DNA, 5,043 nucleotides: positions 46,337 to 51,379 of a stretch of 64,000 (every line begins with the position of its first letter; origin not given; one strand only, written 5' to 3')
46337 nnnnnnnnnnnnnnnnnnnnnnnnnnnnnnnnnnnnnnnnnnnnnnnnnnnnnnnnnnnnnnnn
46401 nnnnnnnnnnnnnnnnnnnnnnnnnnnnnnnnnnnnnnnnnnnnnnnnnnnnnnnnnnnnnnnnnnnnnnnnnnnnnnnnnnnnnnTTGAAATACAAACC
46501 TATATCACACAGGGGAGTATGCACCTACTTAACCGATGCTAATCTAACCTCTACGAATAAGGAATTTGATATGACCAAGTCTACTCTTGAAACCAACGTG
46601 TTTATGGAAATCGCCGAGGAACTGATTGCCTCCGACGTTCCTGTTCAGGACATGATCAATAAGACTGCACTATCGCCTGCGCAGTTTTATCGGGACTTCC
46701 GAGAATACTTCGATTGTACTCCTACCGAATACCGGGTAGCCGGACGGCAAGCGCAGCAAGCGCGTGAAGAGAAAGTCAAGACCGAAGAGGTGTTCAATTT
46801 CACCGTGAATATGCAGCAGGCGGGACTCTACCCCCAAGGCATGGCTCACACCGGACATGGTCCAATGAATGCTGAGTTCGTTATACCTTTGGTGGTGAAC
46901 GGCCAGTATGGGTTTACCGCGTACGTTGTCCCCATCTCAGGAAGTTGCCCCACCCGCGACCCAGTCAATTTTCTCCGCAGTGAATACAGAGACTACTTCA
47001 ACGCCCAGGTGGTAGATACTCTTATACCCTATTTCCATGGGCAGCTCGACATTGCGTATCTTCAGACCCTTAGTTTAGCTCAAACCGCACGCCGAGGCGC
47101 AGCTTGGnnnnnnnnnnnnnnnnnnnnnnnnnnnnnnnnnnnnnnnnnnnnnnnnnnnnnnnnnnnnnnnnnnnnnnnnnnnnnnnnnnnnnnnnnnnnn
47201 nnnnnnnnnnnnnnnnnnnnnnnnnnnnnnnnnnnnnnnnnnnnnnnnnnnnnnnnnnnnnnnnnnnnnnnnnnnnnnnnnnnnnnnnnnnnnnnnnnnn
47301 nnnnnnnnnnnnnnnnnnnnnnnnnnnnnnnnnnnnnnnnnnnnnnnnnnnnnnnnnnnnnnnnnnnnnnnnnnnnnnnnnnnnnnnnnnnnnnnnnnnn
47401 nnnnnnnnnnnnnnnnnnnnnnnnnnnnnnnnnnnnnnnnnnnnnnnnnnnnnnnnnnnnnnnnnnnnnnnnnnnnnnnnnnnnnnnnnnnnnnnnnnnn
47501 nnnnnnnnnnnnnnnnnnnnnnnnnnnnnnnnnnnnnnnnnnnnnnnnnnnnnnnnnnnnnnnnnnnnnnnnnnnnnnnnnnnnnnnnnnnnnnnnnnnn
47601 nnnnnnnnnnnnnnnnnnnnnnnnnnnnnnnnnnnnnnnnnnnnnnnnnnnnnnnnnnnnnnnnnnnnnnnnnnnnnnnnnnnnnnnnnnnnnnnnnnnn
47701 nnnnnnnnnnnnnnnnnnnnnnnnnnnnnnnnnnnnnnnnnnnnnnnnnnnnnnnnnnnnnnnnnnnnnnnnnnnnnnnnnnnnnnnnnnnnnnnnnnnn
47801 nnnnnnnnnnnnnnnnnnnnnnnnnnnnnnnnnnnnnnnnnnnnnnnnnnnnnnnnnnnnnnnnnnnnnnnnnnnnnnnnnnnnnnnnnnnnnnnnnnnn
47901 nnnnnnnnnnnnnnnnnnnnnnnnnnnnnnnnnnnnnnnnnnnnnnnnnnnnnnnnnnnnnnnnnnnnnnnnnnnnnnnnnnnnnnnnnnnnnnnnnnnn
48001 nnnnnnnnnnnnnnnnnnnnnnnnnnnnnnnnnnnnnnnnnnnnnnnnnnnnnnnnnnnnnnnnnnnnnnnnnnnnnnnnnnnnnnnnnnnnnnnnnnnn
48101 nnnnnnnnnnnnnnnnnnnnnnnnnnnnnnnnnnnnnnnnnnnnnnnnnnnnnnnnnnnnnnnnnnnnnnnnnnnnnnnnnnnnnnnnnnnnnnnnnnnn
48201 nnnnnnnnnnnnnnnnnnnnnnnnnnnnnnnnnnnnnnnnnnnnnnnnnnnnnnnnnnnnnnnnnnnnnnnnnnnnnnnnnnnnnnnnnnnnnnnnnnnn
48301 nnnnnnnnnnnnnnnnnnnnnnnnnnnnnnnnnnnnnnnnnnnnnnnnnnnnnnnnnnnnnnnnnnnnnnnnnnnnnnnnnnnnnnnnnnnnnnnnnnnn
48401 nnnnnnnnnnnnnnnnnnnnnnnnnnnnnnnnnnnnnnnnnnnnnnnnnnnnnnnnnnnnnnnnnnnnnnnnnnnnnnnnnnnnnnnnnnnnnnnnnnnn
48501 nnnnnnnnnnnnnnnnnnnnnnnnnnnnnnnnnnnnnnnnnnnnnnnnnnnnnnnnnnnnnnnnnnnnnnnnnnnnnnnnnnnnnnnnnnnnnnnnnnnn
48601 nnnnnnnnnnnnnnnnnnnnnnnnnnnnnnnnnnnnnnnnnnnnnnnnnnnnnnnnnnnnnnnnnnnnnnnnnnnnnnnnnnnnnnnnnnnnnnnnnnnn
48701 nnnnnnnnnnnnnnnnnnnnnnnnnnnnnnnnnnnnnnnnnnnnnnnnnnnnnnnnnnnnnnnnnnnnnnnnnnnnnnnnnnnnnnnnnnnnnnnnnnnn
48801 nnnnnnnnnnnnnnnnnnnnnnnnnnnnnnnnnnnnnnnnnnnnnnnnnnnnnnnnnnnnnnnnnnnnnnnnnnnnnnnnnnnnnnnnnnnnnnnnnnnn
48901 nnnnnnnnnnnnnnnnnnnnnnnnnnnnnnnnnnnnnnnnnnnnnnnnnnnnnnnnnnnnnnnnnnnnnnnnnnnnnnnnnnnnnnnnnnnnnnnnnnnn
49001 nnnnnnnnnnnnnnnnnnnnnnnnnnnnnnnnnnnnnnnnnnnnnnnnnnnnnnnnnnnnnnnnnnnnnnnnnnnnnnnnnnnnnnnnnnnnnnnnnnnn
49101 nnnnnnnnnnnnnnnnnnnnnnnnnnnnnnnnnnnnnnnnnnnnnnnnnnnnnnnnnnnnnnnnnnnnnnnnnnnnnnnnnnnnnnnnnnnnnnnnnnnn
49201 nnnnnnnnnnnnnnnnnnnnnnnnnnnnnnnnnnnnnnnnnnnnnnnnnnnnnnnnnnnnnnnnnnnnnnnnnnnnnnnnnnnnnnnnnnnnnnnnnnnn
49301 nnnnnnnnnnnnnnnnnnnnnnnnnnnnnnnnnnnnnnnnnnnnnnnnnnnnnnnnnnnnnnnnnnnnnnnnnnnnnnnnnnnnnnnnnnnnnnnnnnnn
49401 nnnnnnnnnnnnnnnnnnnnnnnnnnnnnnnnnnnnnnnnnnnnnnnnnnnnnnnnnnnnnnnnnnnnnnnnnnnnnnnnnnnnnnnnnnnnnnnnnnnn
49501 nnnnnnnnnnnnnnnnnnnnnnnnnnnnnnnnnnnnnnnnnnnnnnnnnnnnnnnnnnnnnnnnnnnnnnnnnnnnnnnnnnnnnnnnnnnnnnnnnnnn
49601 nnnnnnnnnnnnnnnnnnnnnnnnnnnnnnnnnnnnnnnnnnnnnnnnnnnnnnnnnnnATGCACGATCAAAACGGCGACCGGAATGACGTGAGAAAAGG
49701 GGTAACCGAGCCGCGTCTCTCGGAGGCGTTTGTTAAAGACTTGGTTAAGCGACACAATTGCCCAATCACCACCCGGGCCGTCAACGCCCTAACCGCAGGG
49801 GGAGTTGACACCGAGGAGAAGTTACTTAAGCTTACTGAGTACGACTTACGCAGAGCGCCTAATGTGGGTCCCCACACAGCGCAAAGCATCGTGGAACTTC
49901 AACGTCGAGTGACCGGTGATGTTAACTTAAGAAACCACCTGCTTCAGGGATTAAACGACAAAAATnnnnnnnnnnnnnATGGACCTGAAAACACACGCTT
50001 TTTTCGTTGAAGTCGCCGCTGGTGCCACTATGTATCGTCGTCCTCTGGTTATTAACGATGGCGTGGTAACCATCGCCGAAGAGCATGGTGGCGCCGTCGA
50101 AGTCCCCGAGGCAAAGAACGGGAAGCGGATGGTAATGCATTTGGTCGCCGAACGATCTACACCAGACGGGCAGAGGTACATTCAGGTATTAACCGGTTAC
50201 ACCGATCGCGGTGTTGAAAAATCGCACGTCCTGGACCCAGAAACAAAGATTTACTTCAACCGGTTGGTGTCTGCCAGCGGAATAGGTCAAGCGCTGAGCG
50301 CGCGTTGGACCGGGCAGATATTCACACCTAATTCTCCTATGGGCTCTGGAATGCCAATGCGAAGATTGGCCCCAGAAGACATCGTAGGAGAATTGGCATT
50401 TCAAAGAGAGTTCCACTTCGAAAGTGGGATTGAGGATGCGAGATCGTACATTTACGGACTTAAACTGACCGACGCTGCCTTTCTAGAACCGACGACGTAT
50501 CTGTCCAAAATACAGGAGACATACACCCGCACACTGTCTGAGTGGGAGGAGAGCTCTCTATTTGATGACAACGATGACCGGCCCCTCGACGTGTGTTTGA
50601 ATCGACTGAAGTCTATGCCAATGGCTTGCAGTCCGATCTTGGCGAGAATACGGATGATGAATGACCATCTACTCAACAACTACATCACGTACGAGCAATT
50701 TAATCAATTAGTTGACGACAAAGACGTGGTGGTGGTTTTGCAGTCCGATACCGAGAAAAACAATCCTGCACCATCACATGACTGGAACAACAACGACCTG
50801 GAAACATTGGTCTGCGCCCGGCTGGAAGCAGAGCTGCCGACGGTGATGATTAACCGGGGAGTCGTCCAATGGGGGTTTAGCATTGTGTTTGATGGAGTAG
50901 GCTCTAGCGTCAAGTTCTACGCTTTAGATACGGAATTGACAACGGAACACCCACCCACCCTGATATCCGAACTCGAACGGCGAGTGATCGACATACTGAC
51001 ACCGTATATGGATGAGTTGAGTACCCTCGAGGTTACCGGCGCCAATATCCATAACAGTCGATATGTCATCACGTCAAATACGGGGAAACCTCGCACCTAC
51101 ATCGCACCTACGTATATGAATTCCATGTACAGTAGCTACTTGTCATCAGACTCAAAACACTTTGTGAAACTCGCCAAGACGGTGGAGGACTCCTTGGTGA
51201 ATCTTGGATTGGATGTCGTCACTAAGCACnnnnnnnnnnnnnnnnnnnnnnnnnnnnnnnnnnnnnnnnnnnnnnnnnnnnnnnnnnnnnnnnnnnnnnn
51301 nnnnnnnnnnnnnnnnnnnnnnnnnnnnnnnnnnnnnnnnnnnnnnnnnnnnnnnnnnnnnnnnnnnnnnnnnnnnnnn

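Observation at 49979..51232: Apparent PicA/Imp1 (phiKZ gp69) homolog displaced into an accessory region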

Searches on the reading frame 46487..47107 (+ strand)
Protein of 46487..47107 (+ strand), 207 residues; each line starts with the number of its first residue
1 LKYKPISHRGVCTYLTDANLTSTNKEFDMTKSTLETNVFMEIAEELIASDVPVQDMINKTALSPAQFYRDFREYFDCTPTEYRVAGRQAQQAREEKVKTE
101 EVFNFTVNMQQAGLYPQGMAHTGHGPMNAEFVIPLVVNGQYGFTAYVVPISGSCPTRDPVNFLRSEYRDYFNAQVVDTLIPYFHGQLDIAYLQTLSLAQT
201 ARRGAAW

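Call 28: search_protein_families(library=pfam, proteins=[window:46487-47107:+], max_evalue=0.01)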
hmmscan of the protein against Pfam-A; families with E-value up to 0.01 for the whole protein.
window:46487-47107:+ (207 aa): 2 families
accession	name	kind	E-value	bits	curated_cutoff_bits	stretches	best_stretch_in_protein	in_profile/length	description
PF00165.29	HTH_AraC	-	3e-06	27.6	26.6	1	48-83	6-41/42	Bacterial regulatory helix-turn-helix proteins, AraC family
PF12833.13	HTH_18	-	1.8e-05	25.4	33.6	1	25-83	18-78/80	Helix-turn-helix domain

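Call 29: search_protein_families(library=phrogs, proteins=[window:46487-47107:+], max_evalue=0.01)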
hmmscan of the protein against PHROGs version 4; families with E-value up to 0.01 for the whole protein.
window:46487-47107:+ (207 aa): 1 family
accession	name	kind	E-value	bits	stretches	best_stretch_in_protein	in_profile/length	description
phrog_7620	-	transcription regulation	0.0016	18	1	24-97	587-664/678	transcriptional regulator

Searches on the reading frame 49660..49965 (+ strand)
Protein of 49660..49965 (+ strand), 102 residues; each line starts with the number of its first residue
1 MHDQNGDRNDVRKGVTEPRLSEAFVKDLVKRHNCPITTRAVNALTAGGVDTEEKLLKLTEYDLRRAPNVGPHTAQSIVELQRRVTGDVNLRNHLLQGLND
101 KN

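Call 28: search_protein_families(library=pfam, proteins=[window:49660-49965:+], max_evalue=0.01)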
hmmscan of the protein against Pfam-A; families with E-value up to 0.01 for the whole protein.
window:49660-49965:+ (102 aa): 2 families
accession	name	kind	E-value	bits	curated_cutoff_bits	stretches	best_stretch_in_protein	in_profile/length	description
PF03118.21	RNA_pol_A_CTD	-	2.3e-05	24.5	23.8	1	36-79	20-63/67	Bacterial RNA polymerase, alpha chain C terminal domain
PF14520.12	HHH_5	-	0.0027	18.6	27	1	40-79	15-53/57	Helix-hairpin-helix domain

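Call 29: search_protein_families(library=phrogs, proteins=[window:49660-49965:+], max_evalue=0.01)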
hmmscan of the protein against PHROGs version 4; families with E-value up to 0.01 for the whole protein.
window:49660-49965:+ (102 aa): 0 families

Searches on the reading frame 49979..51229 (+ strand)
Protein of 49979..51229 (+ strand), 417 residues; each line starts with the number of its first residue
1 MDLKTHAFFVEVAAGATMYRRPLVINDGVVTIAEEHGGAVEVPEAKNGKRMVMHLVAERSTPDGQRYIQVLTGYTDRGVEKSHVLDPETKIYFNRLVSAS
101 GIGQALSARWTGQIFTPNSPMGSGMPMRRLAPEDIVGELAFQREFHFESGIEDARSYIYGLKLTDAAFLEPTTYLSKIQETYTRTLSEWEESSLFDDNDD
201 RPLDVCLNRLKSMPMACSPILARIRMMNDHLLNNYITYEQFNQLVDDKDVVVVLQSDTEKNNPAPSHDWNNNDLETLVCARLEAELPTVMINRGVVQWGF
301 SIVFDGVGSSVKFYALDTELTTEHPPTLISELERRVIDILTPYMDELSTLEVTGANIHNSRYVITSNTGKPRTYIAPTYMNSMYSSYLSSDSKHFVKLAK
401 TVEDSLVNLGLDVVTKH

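Call 4: search_protein_families(library=pfam, proteins=[window:49979-51229:+], max_evalue=1)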
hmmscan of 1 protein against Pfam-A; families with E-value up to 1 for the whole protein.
window:49979-51229:+ (417 aa): 0 families

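Call 5: search_protein_families(library=phrogs, proteins=[window:49979-51229:+], max_evalue=1)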
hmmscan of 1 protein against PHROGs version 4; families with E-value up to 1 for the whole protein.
window:49979-51229:+ (417 aa): 1 family
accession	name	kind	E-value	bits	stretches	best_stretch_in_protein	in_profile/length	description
phrog_3141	-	unknown function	7.5e-15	55.7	1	28-301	58-370/510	-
